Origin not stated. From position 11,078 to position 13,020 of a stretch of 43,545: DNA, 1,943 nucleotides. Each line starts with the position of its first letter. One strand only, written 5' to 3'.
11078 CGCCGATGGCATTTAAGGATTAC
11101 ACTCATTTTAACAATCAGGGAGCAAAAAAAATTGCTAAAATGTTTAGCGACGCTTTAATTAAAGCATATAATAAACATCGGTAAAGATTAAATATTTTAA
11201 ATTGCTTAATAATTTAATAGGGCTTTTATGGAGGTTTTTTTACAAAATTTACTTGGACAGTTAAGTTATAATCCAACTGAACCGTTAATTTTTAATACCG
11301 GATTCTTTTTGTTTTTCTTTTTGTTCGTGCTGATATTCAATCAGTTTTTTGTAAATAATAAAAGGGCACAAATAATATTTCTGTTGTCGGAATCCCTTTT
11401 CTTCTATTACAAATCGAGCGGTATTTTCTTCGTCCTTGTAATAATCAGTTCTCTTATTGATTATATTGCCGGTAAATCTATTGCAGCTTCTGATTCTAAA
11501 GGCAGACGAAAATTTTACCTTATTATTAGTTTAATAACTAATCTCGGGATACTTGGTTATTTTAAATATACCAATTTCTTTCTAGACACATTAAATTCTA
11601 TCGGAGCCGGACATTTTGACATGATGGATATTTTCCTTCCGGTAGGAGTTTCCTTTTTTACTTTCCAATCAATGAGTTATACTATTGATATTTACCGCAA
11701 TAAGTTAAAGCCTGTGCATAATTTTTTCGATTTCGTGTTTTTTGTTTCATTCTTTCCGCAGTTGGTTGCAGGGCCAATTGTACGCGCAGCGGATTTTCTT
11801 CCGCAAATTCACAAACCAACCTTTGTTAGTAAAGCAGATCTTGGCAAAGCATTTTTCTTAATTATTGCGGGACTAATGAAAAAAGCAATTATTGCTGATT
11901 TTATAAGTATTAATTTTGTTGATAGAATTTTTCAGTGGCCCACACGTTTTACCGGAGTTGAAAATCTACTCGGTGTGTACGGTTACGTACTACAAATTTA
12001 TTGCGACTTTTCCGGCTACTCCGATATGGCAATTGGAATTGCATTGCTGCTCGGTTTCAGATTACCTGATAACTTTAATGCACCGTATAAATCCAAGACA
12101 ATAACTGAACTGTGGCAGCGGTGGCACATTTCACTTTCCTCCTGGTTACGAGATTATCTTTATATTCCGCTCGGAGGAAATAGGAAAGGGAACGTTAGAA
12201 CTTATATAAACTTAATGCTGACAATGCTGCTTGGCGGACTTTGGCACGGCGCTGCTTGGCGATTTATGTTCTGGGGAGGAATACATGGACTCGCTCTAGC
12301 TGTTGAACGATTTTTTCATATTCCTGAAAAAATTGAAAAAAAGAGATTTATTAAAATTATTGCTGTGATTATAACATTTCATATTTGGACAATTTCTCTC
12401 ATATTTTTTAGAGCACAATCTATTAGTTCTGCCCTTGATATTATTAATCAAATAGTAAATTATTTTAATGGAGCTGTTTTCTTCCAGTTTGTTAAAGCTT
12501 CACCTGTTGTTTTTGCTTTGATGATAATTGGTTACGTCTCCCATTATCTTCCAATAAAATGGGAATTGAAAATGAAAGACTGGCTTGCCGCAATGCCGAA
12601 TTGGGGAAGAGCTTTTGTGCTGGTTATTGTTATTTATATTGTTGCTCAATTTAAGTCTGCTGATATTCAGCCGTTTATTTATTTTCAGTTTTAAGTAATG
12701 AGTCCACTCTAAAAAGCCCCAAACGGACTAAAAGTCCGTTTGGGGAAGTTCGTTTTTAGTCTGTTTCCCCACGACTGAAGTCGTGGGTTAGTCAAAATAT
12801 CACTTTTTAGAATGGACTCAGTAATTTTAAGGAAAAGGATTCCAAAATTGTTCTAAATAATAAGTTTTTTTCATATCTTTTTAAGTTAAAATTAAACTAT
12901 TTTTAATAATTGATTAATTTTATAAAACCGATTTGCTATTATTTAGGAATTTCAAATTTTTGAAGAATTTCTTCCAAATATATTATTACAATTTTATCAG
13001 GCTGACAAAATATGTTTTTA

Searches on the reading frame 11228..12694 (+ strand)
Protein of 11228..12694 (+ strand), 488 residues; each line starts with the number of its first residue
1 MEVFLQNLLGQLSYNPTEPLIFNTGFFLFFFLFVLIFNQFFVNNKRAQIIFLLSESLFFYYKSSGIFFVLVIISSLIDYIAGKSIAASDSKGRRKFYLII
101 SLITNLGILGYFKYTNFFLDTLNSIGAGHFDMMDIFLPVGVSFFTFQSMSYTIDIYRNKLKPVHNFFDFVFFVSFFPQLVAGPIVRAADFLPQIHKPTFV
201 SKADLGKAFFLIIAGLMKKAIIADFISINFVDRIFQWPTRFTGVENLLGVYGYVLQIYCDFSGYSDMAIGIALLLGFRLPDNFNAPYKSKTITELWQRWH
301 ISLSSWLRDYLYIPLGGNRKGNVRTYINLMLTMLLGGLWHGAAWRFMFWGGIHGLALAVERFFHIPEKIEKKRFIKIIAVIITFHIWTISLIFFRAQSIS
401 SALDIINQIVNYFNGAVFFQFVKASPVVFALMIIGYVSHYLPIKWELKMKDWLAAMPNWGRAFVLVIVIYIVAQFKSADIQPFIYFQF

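Call 10: search_protein_families(library=pfam, proteins=[window:11228-12694:+])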
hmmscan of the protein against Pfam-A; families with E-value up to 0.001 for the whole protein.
window:11228-12694:+ (488 aa): 1 family
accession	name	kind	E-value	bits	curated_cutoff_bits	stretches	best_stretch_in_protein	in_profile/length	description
PF03062.24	MBOAT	-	1.4e-28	100.6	27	1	164-389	79-327/337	MBOAT, membrane-bound O-acyltransferase family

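Call 23: find_encoding_contigs(protein=window:11228-12694:+, flank=3000, max_places=6)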
Protein window:11228-12694:+ (488 aa): 1 contig read that carries it; 1 place shown.
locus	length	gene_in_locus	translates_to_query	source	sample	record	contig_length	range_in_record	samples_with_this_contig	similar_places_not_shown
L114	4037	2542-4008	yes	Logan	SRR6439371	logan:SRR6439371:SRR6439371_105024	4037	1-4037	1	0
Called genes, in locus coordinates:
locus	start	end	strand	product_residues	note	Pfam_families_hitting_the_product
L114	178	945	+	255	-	PF00657:Lipase_GDSL, PF13472:Lipase_GDSL_2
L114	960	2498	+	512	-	-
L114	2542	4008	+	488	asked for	PF03062:MBOAT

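Call 28: find_homologous_proteins(query=window:11228-12694:+, max_evalue=1e-60)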
Query window:11228-12694:+ (488 aa): 8000 proteins with E <= 1e-60 among 8000 candidates; the best 120 are listed.
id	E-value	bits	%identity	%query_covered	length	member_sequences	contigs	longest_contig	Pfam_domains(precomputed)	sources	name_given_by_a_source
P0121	0.0e+0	1028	92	100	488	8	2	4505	PF03062.25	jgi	-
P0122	0.0e+0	1014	91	100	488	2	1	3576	PF03062.25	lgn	-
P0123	5.5e-257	872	77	100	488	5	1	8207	PF03062.25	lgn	-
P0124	5.3e-245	832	73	100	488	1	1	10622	PF03062.25,PF13813.12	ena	-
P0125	1.3e-243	827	73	100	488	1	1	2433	PF03062.25,PF13813.12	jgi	-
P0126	3.6e-236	803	71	100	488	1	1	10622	PF03062.25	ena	-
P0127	2.5e-232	790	71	100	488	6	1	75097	PF03062.25,PF13813.12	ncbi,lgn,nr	ncbi:MAG: MBOAT family protein [Melioribacteraceae bacterium]|nr:MBOAT family protein [Melioribacter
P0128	6.5e-231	786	70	100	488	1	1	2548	PF03062.25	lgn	-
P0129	1.6e-229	781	71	100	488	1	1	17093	PF03062.25,PF13813.12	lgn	-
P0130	4.4e-228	776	71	99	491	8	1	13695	PF03062.25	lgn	-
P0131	8.2e-226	769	69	100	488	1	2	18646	PF03062.25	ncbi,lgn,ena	-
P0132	6.9e-224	762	69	99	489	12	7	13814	PF03062.25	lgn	-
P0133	8.1e-224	762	69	100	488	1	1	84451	PF03062.25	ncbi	-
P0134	8.6e-223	759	69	100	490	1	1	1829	PF03062.25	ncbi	-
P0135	2.9e-222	757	70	100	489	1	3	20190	PF03062.25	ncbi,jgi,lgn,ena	-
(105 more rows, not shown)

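Call 29: find_encoding_contigs(protein=P0121, flank=5000, max_places=6)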
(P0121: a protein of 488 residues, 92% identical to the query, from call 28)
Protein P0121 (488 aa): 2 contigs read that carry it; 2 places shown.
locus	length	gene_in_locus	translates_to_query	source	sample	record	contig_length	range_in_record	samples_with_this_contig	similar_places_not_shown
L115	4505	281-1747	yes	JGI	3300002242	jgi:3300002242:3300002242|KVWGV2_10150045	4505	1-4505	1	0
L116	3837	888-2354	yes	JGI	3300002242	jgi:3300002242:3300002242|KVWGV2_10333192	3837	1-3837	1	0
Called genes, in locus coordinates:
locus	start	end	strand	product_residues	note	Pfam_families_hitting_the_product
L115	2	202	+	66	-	?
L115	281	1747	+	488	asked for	PF03062:MBOAT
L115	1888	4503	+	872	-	?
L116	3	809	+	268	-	?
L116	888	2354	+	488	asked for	PF03062:MBOAT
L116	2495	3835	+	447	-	?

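Call 30: find_encoding_contigs(protein=P0122, flank=5000, max_places=6)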
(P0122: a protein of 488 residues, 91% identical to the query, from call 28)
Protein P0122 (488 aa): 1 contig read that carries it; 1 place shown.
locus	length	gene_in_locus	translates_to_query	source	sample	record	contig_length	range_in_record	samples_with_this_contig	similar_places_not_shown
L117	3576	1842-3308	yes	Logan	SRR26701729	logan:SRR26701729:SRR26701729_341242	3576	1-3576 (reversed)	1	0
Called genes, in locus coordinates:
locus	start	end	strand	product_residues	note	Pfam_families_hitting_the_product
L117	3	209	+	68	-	?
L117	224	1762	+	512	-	-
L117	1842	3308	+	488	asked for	PF03062:MBOAT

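Call 31: find_encoding_contigs(protein=P0123, flank=6000, max_places=6)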
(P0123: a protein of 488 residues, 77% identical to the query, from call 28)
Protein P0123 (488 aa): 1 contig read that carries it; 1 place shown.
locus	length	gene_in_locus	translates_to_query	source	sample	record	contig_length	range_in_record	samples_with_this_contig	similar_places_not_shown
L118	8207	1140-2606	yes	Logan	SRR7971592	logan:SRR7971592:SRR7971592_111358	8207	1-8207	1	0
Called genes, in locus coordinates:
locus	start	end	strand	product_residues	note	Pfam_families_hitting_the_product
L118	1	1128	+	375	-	?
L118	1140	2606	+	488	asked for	PF03062:MBOAT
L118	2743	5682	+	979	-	PF14561:TPR_20 (faint), PF23914:TPR_CcmH_CycH (faint), PF25063:ARM_TT21_C (faint), PF00515:TPR_1 (faint), PF07719:TPR_2 (faint), PF12895:ANAPC3 (faint), PF13432:TPR_16 (weak), PF14559:TPR_19, +6 more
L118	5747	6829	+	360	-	PF07228:SpoIIE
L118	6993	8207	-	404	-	?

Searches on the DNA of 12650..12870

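Call 47: search_rna_families(source=window, start=12650, end=12870, threshold=evalue, max_evalue=10)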
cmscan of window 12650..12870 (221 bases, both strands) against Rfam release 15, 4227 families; matches with E-value up to 10: 20.
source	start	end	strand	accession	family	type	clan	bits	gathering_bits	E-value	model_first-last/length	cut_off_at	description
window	12675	12747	+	RF02891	AgrB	Gene; antisense;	-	25.4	40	0.018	1-84/84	no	ArsR-gov region gene B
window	12716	12865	+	RF04310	nqrA-II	Cis-reg;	-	20.7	55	0.2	1-174/174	no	nqrA-II ncRNA motif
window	12768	12792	+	RF01687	Acido-Lenti-1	Gene; sRNA;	-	19.4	37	0.018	1-46/46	no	Acido-Lenti-1 RNA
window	12697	12804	+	RF00499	Parecho_CRE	Cis-reg;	-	18.6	55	0.13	1-116/116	no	Human parechovirus 1 (HPeV1) cis regulatory element (CRE)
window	12685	12818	-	RF02859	Arrc11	Gene; sRNA;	-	16.7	52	1.4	1-175/175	no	Actinobacillus sRNA 11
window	12703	12835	-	RF02426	SpF03_sRNA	Gene; sRNA;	-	16.6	50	5.8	1-106/106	no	Streptococcus sRNA SpF03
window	12654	12742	+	RF01405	STnc490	Gene; sRNA;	-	15.7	56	0.51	1-124/124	no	STnc490 Hfq binding RNA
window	12716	12746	-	RF00729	mir-278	Gene; miRNA;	-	15.1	55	0.56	1-75/75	no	mir-278 microRNA precursor family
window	12709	12771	-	RF02399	NsiR1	Gene; sRNA;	-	15.1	39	1.1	1-60/60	no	Nitrogen stress-induced RNA 1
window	12713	12747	-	RF03790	MIR8008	Gene; miRNA;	-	14.6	66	2.6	1-55/55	no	MIR8008 microRNA precursor family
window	12704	12789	-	RF00562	SNORA49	Gene; snRNA; snoRNA; HACA-box;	-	14.4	35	1.1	1-133/133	no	Small nucleolar RNA SNORA49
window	12820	12870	+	RF01743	leu-phe_leader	Cis-reg; leader;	-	14.1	70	6.2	1-56/162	3'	leu/phe leader RNA from Lactococcus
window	12688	12717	+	RF02028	mir-1827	Gene; miRNA;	-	13.2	82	4.7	19-48/66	no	mir-1827 microRNA precursor family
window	12691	12779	-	RF01236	snoU19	Gene; snRNA; snoRNA; HACA-box;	-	13.1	45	9.5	1-144/144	no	Small nucleolar RNA U19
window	12717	12745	-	RF00861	mir-488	Gene; miRNA;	-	12.8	88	6.8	29-57/83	no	mir-488 microRNA precursor family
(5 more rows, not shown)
